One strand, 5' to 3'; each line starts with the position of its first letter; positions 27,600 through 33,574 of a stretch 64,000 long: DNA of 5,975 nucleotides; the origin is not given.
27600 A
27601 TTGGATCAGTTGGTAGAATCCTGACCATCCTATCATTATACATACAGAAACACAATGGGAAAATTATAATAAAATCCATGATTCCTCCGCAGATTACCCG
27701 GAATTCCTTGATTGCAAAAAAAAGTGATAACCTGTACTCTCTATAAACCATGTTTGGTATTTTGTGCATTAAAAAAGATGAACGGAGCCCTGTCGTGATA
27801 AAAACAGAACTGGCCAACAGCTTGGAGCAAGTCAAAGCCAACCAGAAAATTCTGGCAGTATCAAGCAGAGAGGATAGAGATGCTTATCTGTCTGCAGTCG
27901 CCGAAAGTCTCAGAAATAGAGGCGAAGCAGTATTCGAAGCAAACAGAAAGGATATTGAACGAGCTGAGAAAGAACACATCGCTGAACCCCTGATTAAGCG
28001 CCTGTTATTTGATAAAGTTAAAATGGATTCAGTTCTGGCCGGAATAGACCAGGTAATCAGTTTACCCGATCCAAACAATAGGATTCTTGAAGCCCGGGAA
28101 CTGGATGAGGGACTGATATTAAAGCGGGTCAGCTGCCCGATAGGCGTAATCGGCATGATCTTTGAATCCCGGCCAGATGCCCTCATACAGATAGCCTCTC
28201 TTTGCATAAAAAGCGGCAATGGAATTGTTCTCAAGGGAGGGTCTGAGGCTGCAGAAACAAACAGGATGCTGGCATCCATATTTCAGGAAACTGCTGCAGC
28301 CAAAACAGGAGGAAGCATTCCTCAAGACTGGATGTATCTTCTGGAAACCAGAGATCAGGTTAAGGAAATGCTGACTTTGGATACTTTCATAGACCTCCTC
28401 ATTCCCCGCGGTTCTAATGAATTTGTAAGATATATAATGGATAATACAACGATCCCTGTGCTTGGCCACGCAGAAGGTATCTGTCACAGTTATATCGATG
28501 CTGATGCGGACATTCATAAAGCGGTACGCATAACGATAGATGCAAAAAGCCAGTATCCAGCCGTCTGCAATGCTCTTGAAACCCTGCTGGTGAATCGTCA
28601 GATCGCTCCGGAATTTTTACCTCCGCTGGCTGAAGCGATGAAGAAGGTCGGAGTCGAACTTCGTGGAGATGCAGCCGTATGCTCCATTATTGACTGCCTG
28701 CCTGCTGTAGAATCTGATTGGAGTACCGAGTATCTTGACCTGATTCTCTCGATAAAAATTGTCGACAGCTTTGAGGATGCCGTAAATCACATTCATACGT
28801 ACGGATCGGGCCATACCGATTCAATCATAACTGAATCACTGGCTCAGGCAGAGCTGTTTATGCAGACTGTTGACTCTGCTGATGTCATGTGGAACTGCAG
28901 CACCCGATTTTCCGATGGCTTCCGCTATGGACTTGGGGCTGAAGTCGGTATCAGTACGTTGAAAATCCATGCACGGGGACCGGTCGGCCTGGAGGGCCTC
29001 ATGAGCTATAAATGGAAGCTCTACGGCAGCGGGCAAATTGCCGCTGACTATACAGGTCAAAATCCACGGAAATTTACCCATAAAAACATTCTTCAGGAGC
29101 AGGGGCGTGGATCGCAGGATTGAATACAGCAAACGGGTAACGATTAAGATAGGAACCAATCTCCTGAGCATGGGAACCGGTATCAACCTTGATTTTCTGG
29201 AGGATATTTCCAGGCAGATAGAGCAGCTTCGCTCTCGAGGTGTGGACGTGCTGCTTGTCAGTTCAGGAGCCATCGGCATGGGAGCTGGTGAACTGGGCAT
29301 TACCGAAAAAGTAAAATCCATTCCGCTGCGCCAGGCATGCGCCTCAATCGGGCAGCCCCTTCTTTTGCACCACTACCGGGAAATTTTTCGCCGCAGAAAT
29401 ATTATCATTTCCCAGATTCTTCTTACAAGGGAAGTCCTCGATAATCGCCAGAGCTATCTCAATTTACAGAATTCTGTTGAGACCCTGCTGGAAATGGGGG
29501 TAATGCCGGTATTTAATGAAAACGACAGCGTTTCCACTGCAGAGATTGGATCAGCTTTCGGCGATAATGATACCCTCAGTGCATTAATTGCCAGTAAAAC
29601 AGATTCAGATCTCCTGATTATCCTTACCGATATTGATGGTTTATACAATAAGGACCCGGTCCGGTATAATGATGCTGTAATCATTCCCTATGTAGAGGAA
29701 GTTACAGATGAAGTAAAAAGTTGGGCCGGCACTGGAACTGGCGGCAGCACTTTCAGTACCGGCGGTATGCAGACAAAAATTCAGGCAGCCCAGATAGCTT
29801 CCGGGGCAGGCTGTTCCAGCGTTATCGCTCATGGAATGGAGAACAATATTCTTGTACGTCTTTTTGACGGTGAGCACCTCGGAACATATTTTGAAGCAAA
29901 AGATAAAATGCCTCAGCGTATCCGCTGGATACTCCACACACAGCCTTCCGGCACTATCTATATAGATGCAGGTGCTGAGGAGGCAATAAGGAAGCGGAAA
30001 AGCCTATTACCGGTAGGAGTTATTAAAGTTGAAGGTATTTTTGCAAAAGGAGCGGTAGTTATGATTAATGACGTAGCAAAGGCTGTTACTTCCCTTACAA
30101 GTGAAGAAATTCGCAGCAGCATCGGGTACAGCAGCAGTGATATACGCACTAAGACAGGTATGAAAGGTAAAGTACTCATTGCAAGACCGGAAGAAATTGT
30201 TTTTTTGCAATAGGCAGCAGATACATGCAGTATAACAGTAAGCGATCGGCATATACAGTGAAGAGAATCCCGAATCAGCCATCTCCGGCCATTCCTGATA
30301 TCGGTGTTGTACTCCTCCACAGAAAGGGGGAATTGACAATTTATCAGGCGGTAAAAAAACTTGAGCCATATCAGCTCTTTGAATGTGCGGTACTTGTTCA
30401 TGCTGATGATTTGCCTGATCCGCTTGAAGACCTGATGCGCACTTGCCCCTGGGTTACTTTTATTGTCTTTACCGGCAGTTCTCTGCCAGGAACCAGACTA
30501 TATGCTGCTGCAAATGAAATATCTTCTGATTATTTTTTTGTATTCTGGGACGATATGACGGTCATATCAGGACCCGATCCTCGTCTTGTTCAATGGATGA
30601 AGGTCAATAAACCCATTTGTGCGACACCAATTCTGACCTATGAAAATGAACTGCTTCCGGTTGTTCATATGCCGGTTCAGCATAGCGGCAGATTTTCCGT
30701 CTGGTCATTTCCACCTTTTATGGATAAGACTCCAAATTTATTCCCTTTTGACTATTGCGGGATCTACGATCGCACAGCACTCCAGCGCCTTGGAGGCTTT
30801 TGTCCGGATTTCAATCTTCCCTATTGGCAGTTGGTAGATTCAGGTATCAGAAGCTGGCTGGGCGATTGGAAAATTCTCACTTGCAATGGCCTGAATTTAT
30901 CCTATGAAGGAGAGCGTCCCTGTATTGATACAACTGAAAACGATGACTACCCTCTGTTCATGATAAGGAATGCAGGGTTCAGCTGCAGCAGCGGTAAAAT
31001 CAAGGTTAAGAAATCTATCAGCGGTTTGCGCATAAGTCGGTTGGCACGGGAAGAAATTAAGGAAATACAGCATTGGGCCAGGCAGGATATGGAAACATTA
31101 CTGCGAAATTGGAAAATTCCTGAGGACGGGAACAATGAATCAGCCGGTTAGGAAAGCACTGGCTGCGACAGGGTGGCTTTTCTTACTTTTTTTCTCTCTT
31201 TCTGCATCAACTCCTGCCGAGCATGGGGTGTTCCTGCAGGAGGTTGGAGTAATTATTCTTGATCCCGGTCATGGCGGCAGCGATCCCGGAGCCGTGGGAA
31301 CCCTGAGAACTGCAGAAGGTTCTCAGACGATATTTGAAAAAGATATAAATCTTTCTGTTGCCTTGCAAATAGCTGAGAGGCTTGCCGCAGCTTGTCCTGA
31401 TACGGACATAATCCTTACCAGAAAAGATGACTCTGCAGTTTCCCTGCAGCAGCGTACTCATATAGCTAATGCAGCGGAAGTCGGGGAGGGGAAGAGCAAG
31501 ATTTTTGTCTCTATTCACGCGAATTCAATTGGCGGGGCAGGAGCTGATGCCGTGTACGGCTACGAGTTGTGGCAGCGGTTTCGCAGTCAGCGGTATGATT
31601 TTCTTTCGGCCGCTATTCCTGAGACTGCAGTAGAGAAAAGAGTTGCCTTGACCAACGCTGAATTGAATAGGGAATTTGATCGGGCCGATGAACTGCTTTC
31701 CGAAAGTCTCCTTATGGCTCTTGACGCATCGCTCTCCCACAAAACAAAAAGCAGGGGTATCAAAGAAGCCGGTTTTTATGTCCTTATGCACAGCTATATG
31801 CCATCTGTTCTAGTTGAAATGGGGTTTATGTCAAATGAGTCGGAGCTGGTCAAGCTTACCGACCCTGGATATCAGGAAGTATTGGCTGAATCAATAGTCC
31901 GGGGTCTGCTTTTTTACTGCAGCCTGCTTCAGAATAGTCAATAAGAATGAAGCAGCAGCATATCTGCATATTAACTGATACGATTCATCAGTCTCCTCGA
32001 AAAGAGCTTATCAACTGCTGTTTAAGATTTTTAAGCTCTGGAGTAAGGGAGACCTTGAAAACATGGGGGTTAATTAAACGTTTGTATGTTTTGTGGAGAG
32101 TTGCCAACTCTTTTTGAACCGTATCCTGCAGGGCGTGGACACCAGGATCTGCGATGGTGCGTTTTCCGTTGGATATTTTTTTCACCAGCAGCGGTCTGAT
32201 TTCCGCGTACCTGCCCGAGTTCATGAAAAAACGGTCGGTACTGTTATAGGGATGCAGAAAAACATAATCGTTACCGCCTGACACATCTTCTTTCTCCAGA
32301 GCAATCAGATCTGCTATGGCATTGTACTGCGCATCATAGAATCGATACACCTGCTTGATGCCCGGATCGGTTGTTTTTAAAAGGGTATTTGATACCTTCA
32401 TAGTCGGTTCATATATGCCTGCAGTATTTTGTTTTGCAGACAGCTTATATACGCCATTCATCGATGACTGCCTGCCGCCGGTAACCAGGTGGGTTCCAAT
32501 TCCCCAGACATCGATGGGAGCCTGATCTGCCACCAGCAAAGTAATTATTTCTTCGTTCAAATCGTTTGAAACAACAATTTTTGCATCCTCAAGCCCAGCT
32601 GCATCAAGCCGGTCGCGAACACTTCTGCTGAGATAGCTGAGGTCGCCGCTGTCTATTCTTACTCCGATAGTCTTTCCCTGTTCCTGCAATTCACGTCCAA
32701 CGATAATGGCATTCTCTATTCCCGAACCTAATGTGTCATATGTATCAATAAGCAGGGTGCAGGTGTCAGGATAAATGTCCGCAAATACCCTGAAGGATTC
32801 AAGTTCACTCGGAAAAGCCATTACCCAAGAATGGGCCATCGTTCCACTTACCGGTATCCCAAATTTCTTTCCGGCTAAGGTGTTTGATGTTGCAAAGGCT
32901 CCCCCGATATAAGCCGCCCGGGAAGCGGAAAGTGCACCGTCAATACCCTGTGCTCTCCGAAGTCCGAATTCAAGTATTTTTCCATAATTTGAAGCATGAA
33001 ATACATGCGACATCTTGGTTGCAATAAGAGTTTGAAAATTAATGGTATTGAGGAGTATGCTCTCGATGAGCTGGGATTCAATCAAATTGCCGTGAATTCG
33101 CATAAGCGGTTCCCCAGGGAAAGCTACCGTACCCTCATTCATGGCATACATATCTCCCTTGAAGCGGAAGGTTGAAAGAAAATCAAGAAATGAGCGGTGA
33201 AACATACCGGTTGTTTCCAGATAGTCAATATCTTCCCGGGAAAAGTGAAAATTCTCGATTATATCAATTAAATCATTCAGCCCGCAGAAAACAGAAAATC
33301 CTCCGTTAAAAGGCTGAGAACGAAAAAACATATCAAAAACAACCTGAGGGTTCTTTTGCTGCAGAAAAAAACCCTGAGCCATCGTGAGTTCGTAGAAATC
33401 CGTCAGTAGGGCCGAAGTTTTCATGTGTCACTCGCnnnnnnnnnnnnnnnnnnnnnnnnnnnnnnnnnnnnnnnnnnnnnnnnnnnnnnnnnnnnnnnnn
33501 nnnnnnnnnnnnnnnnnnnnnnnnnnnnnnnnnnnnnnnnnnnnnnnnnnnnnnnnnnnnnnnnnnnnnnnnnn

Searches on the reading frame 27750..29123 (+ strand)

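Call 51: search_protein_families(library=pfam, proteins=[window:27750-29123:+])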
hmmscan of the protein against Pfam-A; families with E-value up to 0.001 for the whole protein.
window:27750-29123:+ (457 aa): 1 family
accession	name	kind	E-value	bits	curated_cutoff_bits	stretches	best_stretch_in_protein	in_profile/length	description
PF00171.27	Aldedh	-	2.4e-16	59.8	23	1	126-303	122-299/461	Aldehyde dehydrogenase family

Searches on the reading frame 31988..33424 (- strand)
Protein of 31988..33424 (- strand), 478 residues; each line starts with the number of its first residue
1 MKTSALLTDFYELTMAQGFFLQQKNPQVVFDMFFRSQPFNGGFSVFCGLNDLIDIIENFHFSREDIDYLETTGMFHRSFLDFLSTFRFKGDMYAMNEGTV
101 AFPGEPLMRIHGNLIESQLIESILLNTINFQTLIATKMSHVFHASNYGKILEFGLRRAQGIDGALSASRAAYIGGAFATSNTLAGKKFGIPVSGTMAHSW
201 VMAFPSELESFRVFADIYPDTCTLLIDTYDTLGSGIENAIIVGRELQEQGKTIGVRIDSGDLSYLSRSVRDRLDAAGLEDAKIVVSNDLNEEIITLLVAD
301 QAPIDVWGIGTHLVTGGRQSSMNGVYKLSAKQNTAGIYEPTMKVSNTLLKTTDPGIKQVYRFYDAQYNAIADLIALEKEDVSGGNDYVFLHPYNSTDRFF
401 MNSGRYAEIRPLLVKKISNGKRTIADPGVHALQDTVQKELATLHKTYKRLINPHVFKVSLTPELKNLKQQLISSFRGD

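Call 51: search_protein_families(library=pfam, proteins=[window:31988-33424:-])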
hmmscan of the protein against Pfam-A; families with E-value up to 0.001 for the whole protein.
window:31988-33424:- (478 aa): 4 families
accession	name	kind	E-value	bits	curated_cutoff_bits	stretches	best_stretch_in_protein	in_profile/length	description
PF17767.7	NAPRTase_N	-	4.2e-39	134.2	32.6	1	6-129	1-125/125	Nicotinate phosphoribosyltransferase (NAPRTase) N-terminal domain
PF17956.6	NAPRTase_C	-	5e-26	91.8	23.3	1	357-468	2-111/111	Nicotinate phosphoribosyltransferase C-terminal domain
PF04095.22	NAPRTase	-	3.7e-06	27.3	20.8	1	150-329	3-194/239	Nicotinate phosphoribosyltransferase (NAPRTase) family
PF02749.22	QRPTase_N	-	8.2e-06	26.4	27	1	91-128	42-78/82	Quinolinate phosphoribosyl transferase, N-terminal domain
